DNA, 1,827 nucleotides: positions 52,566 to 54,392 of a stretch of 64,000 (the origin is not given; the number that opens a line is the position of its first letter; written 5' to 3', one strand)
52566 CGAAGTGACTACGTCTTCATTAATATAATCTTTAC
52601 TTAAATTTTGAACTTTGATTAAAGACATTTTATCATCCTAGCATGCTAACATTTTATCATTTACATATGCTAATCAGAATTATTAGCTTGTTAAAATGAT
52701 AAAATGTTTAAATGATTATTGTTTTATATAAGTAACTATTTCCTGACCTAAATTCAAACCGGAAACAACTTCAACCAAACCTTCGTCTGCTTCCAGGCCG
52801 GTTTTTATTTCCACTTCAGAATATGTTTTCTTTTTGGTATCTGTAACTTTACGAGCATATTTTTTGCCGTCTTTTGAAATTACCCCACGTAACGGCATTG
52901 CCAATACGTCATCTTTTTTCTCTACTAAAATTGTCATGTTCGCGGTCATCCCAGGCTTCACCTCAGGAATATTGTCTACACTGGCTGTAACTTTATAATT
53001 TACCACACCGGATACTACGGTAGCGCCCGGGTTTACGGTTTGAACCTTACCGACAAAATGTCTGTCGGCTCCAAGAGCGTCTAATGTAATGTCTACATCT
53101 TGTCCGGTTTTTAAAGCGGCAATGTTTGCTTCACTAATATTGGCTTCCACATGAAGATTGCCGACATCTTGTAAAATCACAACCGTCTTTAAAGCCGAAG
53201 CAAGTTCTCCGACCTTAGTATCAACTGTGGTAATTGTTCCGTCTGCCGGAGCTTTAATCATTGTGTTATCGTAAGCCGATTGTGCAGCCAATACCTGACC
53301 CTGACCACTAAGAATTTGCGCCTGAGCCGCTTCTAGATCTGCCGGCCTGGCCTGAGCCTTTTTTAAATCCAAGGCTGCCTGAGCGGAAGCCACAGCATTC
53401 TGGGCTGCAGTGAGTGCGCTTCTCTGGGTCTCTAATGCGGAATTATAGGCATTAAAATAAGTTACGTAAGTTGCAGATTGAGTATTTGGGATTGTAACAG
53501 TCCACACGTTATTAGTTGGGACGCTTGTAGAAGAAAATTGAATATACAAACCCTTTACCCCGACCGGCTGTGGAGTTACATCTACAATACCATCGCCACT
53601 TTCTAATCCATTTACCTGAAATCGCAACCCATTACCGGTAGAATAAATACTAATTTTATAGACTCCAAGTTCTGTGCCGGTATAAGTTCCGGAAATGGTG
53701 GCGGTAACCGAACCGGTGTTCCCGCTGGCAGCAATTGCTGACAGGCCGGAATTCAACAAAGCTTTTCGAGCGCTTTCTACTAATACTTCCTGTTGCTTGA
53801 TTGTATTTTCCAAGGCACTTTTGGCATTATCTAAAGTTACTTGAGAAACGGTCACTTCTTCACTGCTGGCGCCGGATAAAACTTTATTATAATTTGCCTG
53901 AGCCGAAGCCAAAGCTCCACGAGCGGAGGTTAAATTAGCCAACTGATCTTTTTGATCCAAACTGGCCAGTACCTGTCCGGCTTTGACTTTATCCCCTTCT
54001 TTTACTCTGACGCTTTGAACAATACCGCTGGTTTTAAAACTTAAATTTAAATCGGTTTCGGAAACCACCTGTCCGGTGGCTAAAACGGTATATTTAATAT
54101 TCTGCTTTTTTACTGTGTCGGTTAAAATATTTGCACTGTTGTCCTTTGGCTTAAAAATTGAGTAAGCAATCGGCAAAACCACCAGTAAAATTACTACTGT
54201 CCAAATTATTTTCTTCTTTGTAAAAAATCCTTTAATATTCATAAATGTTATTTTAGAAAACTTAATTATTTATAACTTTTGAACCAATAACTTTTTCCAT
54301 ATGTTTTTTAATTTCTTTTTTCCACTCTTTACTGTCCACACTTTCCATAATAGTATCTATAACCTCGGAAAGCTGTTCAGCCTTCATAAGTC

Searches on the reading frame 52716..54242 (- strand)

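Call 73: search_protein_families(library=pfam, proteins=[window:52716-54242:-], max_evalue=0.001)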
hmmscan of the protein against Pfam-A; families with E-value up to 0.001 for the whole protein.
window:52716-54242:- (508 aa): 7 families
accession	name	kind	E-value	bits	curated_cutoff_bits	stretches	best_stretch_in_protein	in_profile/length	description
PF16576.10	HlyD_D23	-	9e-17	61.5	30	1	273-433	59-213/214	Barrel-sandwich domain of CusB or HlyD membrane-fusion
PF13437.12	HlyD_3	-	5.5e-16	59.7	22.2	1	329-429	2-104/106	HlyD family secretion protein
PF13533.13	Biotin_lipoyl_2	-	1.6e-09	37.8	29.8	1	66-96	2-32/32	Biotin-lipoyl like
PF00364.28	Biotin_lipoyl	-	7.9e-06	26.1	22.1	0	69-94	47-72/73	Biotin-requiring enzyme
PF05896.17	NQRA_N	-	1.6e-05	25.5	25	0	72-112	36-76/94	NqrA N-terminal barrel-sandwich hybrid domain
PF13375.12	RnfC_N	-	5.5e-05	23.6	25.6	0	314-359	54-99/101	RnfC Barrel sandwich hybrid domain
PF01551.29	Peptidase_M23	-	0.00018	22.1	28.7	0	72-98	49-75/96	Peptidase family M23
